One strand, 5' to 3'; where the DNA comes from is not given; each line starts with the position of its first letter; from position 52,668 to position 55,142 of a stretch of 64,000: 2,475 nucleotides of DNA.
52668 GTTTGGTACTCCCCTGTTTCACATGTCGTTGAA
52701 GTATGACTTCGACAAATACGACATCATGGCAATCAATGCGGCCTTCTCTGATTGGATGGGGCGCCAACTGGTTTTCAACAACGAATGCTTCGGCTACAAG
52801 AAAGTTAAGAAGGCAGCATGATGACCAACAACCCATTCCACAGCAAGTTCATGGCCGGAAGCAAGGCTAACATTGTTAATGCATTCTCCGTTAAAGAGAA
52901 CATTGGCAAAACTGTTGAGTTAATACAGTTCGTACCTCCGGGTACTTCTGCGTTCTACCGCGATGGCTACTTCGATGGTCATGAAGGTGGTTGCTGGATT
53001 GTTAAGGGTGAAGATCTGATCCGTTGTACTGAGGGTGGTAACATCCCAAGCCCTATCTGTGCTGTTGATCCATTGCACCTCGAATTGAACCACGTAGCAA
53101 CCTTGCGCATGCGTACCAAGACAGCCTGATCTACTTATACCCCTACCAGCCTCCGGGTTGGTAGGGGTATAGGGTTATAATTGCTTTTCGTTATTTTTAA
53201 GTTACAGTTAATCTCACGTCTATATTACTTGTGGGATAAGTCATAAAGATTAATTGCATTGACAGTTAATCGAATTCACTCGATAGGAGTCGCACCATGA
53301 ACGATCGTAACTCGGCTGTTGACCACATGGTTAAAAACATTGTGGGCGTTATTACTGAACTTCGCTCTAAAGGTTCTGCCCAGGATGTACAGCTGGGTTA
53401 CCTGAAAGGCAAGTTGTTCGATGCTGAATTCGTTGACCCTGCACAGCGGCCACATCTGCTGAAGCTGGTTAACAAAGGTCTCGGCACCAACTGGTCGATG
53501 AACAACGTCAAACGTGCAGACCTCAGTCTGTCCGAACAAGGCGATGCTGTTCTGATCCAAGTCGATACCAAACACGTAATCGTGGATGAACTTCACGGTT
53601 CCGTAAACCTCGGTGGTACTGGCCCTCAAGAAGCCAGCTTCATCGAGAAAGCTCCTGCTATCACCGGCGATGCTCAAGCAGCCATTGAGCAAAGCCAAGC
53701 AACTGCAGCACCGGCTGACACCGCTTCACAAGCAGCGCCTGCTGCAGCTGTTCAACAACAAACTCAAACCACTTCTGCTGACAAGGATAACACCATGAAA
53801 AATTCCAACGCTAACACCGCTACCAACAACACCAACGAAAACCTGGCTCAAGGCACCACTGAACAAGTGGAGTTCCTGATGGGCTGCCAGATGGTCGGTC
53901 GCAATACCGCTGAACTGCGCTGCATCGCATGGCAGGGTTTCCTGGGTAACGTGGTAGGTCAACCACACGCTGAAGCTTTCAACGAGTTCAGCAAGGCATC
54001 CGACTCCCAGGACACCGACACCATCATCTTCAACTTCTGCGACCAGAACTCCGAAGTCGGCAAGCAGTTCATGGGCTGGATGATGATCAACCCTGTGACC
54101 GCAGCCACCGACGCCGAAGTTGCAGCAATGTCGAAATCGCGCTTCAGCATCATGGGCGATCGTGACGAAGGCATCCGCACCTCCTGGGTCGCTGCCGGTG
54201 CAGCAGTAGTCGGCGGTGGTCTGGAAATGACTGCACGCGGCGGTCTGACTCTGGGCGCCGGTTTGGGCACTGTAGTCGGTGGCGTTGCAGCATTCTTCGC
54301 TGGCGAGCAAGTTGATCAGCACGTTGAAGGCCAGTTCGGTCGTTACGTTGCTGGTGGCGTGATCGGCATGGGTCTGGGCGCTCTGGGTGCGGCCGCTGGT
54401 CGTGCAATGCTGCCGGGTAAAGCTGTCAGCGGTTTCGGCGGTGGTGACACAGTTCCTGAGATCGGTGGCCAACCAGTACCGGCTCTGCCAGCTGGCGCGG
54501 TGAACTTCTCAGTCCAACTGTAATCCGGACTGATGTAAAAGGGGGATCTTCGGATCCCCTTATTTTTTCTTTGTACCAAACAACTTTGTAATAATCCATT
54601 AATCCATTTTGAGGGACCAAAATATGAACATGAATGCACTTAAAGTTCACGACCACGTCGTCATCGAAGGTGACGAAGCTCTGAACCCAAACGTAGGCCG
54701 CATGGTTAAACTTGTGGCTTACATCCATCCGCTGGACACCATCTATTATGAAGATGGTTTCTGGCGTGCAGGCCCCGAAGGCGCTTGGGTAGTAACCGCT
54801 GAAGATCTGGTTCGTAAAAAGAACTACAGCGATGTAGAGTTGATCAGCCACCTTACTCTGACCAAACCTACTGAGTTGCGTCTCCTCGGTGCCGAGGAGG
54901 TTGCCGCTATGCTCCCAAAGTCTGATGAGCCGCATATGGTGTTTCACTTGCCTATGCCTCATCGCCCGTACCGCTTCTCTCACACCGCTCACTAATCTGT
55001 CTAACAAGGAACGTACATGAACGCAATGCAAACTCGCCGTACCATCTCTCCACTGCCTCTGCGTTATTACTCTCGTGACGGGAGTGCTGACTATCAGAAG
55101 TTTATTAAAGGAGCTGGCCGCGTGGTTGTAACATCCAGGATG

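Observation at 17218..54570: Duplicated, insulated early cassette encoding glycine-zipper membrane proteins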

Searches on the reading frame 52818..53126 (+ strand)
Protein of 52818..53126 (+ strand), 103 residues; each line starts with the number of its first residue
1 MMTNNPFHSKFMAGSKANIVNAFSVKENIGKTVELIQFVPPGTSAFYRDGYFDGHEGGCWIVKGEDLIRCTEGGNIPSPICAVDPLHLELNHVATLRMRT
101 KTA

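Call 10: search_protein_families(library=pfam, proteins=[window:52818-53126:+], max_evalue=1)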
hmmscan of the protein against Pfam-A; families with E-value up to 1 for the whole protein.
window:52818-53126:+ (103 aa): 0 families

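Call 11: search_protein_families(library=phrogs, proteins=[window:52818-53126:+], max_evalue=0.1)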
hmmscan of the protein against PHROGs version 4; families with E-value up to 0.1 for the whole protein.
window:52818-53126:+ (103 aa): 1 family
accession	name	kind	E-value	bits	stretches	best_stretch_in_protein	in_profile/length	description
phrog_2529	-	unknown function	3.5e-07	31.5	1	8-70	2-69/101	-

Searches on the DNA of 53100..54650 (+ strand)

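Call 9: search_dna_similar(query=window:53100-54650:+, collection=phages, mode=distant, max_rows=25)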
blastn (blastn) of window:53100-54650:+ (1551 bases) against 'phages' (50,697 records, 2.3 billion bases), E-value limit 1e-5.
No match.

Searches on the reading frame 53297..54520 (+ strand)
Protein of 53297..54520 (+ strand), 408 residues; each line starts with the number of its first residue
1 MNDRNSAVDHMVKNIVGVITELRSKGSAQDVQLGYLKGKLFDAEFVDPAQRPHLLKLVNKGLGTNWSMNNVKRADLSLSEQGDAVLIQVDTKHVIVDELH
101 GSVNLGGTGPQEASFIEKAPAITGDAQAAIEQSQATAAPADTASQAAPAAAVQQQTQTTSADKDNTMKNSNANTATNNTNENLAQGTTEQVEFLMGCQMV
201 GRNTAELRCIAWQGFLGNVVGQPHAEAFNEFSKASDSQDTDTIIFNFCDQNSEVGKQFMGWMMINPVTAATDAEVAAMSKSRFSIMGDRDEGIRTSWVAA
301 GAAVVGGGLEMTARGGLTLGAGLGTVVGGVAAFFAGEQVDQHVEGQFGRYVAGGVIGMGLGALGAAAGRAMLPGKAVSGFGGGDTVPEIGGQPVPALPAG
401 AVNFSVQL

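Call 10: search_protein_families(library=pfam, proteins=[window:53297-54520:+], max_evalue=1)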
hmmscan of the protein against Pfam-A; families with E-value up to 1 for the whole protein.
window:53297-54520:+ (408 aa): 1 family
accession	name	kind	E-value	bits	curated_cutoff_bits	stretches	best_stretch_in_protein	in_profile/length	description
PF20497.3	SWI-SNF_Ssr4_C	-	0.022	14.6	22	1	90-192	242-339/456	SWI/SNF and RSC complexes subunit Ssr4 C-terminal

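Call 11: search_protein_families(library=phrogs, proteins=[window:53297-54520:+], max_evalue=0.1)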
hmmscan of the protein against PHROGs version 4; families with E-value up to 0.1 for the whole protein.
window:53297-54520:+ (408 aa): 1 family
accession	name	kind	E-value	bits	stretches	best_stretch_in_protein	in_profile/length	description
phrog_29858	-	unknown function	1.7e-05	25.1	1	8-180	6-174/344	-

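Call 13: search_dna_similar(query=window:53297-54520:+, collection=phages, mode=protein, max_rows=25, max_evalue=0.01)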
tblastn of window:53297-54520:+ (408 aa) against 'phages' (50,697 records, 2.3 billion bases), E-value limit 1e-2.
Records with a match: 3; places in all: 3; records where one place covers at least 80% of the query: 0.
Best place of each record, by identity: <60% 3.
By first word of the organism name: Erwinia 3.
By host as written in the record: Erwinia amylovora 2; Erwinia amylovora ATCC 29780 1.
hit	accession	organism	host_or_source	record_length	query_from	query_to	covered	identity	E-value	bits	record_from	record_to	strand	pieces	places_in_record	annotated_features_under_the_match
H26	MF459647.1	Erwinia phage vB_EamM_Joad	Erwinia amylovora ATCC 29780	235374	8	81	18%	36.5%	2e-5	53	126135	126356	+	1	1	hypothetical protein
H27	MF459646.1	Erwinia phage vB_EamM_RisingSun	Erwinia amylovora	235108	8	81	18%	36.5%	2e-5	53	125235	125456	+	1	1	hypothetical protein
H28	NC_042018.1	Erwinia phage vB_EamM_RisingSun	Erwinia amylovora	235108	8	81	18%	36.5%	2e-5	53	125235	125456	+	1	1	hypothetical protein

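Call 18: find_homologous_proteins(query=window:53297-54520:+, max_evalue=0.01)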
Query window:53297-54520:+ (408 aa): 14 proteins with E <= 0.01 among 8000 candidates.
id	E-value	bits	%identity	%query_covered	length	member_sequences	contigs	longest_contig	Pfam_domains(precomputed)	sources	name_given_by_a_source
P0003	2.2e-263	891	100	100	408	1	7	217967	-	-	-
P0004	2.4e-77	279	44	98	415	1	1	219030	-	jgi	jgi:hypothetical protein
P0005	5.9e-76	274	40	93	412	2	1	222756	-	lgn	-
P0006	9.1e-76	274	41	93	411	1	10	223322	-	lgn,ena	-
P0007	4.6e-74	268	43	98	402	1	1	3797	-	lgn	-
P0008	1.6e-69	253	40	99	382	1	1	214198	-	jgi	jgi:hypothetical protein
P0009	4.3e-66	242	43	98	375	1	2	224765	-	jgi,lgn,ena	-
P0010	3.3e-63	232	38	99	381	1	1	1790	-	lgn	-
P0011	9.9e-63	231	41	98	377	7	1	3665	-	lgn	-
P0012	1.4e-62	230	39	99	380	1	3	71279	-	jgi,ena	jgi:hypothetical protein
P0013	5.5e-60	222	41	99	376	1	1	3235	-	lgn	-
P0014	1.0e-59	221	46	46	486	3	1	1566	-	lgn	-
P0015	2.2e-35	141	34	54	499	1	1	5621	-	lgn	-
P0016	2.9e-10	58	43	22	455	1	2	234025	-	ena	-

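Call 26: find_related_loci(query=A1, collection=viral_contigs, flank=3000)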
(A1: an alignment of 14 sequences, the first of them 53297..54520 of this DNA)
Query A1 (408 aa) in viral_contigs; peptide patterns used: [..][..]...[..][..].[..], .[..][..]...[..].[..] (x = any residue, [..] = any of these).
33 stretches matched a pattern; 10 encode a relative of the query (tblastn E <= 1e-3); 10 distinct loci.
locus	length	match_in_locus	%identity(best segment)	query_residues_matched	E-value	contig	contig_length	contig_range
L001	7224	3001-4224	100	1-408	0e+0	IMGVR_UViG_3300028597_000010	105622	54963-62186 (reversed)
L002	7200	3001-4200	44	1-398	8e-84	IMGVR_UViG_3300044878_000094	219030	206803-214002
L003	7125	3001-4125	40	1-404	3e-71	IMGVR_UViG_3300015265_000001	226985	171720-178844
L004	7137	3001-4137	40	1-404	1e-69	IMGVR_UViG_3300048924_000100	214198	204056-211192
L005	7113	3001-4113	43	1-400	4e-64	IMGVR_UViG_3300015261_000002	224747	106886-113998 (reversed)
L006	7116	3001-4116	38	1-400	2e-69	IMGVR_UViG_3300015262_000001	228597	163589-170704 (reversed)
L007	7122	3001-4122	41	1-400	8e-74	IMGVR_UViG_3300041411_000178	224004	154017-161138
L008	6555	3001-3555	47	193-379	9e-41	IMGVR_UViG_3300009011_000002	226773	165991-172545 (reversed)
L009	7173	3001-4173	30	16-406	3e-35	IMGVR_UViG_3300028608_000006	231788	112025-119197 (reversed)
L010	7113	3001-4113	26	6-371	4e-10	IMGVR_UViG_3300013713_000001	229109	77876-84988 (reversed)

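Call 48: predict_structure(alignment_id=A1)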
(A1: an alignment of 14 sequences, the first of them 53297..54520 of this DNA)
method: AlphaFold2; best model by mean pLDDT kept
length: 408 residues; sequences in the alignment: 14
mean_pLDDT: 60.3   pTM: 0.29
mean pLDDT of the five models: 60.3, 58.0, 56.4, 53.3, 52.5
residues with pLDDT >= 90: 18; 70-90: 165; 50-70: 71; < 50: 154
segments of 3 or more residues with pLDDT < 50: 1-3, 89-184, 269-291, 377-408
pLDDT, mean of each block of 10 residues (from residue 1): 61 88 85 88 80 91 90 80 57 41 37 28 29 30 32 31 31 33 59 79 76 80 81 81 88 86 67 40 41 61 69 65 64 67 68 73 70 50 29 30 30
secondary structure, 60 per line:
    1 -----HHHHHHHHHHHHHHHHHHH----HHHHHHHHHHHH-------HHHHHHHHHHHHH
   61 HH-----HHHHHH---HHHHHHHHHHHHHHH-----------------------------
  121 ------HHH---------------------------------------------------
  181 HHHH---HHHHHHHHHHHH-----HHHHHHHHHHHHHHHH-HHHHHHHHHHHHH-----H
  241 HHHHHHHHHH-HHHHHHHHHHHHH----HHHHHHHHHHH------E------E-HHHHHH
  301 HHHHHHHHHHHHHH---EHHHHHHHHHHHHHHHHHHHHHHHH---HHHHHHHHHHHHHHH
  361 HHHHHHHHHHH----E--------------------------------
elements in order: H6-24 H29-40 H48-62 H68-73 H77-91 H181-184 H188-199 H205-220 H222-234 H240-250 H252-264 H269-279 H295-314 H319-342 H346-371

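Call 54: get_annotated_region(hit=H27, flank=2500)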
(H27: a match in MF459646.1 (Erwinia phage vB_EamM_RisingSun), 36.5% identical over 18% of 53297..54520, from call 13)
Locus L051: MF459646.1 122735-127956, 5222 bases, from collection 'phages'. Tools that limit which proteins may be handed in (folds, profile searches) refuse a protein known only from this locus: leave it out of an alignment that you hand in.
description: Erwinia phage vB_EamM_RisingSun, complete genome.
organism: Erwinia phage vB_EamM_RisingSun (NCBI taxid 2026080)
taxonomy: Viruses; Duplodnaviria; Heunggongvirae; Uroviricota; Caudoviricetes; Risingsunvirus; Risingsunvirus risingsun
host: Erwinia amylovora; source: apple tree; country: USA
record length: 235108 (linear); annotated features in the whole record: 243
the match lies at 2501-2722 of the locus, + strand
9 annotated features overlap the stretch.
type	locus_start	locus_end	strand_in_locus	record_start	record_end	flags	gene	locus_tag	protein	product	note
CDS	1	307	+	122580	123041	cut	-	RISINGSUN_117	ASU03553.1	hypothetical protein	gp117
CDS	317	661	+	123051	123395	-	-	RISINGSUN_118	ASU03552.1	hypothetical protein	gp118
CDS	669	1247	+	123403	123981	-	-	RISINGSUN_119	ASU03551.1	putative type 3 dihydrofolate reductase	gp119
CDS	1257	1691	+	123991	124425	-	-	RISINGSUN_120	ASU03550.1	putative structural protein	gp120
CDS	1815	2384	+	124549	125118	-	-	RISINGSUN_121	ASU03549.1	hypothetical protein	gp121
CDS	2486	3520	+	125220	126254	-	-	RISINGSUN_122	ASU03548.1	hypothetical protein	gp122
CDS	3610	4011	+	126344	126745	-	-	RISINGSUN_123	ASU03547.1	hypothetical protein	gp123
CDS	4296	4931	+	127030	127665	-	-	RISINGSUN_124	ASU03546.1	putative exonuclease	gp124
CDS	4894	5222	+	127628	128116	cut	-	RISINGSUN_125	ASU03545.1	putative acetyltransferase family protein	gp125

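Call 79: fold_search(model_id=the predicted structure, library=pdb)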
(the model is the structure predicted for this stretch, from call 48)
No match with E <= 0.001 here; weaker rows may still be real.
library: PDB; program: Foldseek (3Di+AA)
matches with E <= 10: 51; with E <= 0.001: 0
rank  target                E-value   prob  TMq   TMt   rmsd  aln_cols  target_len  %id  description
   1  5tj5_B                3.2e+00  0.09  0.12  0.22  19.1       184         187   15  Atomic model for the membrane-embedded motor of a eukaryotic V-ATPase (released 2016-10-26)
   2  7o3v_J                4.2e+00  0.03  0.09  0.13  20.4       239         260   11  Stalk complex structure (TrwJ/VirB5-TrwI/VirB6) from the fully-assembled R388 type IV secretion system determined by c (released 2022-06-22)
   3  8ce1_B                4.2e+00  0.04  0.11  0.17  18.4       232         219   15  Cytochrome c maturation complex CcmABCD (released 2023-09-06)
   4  9smf_Y                4.4e+00  0.07  0.09  0.19  15.6       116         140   12  Reduced bovine complex I in lipid nanodisc, NADH-active-Q10 (released 2026-03-18)
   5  2jcd_A                5.0e+00  0.03  0.10  0.12  20.8       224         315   15  Structure of the N-oxygenase AurF from Streptomyces thioluteus (released 2007-09-11)
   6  7qvb_B                5.0e+00  0.07  0.14  0.22  17.2       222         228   12  Crystal structure of the DNA-binding protein DdrC from Deinococcus radiodurans (released 2022-06-22)
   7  8djk_B                5.0e+00  0.08  0.10  0.13   8.9        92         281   22  HMGCR-UBIAD1 Complex State 2 (released 2022-08-03)
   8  5lc5_Y                5.3e+00  0.06  0.08  0.18  15.8       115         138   12  Structure of mammalian respiratory Complex I, class2 (released 2016-09-07)
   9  8oyw                  5.3e+00  0.04  0.10  0.19  17.0       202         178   12  De novo designed rhomboid protease-like fold RPF_9 (released 2023-10-18)
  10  7udi_A                5.7e+00  0.04  0.12  0.20  17.2       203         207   15  Full-length dimer of DNA-Damage Response Protein C from Deinococcus radiodurans (released 2023-02-22)
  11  9d7v                  6.0e+00  0.04  0.11  0.07  12.7       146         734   14  The spd-bound structure (released 2025-06-25)
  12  3wo7_A                6.3e+00  0.04  0.13  0.19  15.4       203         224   11  Crystal structure of YidC from Bacillus halodurans (form II) (released 2014-04-23)
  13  6yxq_A                6.3e+00  0.04  0.09  0.14  18.4       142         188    9  Crystal structure of a DNA repair complex ASCC3-ASCC2 (released 2020-09-30)
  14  9w2v_Y                6.3e+00  0.07  0.10  0.22  15.0       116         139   10  Cryo-EM structure of complex I on the bovine heart submitochondrial particles, closed (released 2026-04-01)
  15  1wjt_MODEL_1_A        6.6e+00  0.08  0.09  0.25  15.3       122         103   11  Solution structure of the N-terminal Domain I of mouse transcription elongation factor S-II protein 3 (released 2004-11-29)
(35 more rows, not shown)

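Call 101: search_solved_structures(query=A1, max_evalue=1)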
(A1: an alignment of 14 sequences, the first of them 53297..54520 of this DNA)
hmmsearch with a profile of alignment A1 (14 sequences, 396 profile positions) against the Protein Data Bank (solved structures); distinct sequences matched with E-value up to 1: 0.

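Call 113: search_protein_families(library=padloc, proteins=[window:53297-54520:+], max_evalue=1)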
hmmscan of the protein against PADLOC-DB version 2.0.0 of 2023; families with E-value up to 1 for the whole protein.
window:53297-54520:+ (408 aa): 0 families

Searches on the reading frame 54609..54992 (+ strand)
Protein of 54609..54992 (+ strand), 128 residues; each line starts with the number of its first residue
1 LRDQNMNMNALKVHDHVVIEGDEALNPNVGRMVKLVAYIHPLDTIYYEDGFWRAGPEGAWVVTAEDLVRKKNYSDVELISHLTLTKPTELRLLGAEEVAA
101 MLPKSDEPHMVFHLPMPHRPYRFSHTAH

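Call 10: search_protein_families(library=pfam, proteins=[window:54609-54992:+], max_evalue=1)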
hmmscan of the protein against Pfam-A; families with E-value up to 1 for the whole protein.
window:54609-54992:+ (128 aa): 0 families

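Call 11: search_protein_families(library=phrogs, proteins=[window:54609-54992:+], max_evalue=0.1)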
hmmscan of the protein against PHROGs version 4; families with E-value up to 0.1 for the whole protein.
window:54609-54992:+ (128 aa): 1 family
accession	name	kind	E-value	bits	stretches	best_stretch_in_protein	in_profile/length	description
phrog_2529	-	unknown function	0.0043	18.4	1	8-69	2-68/101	-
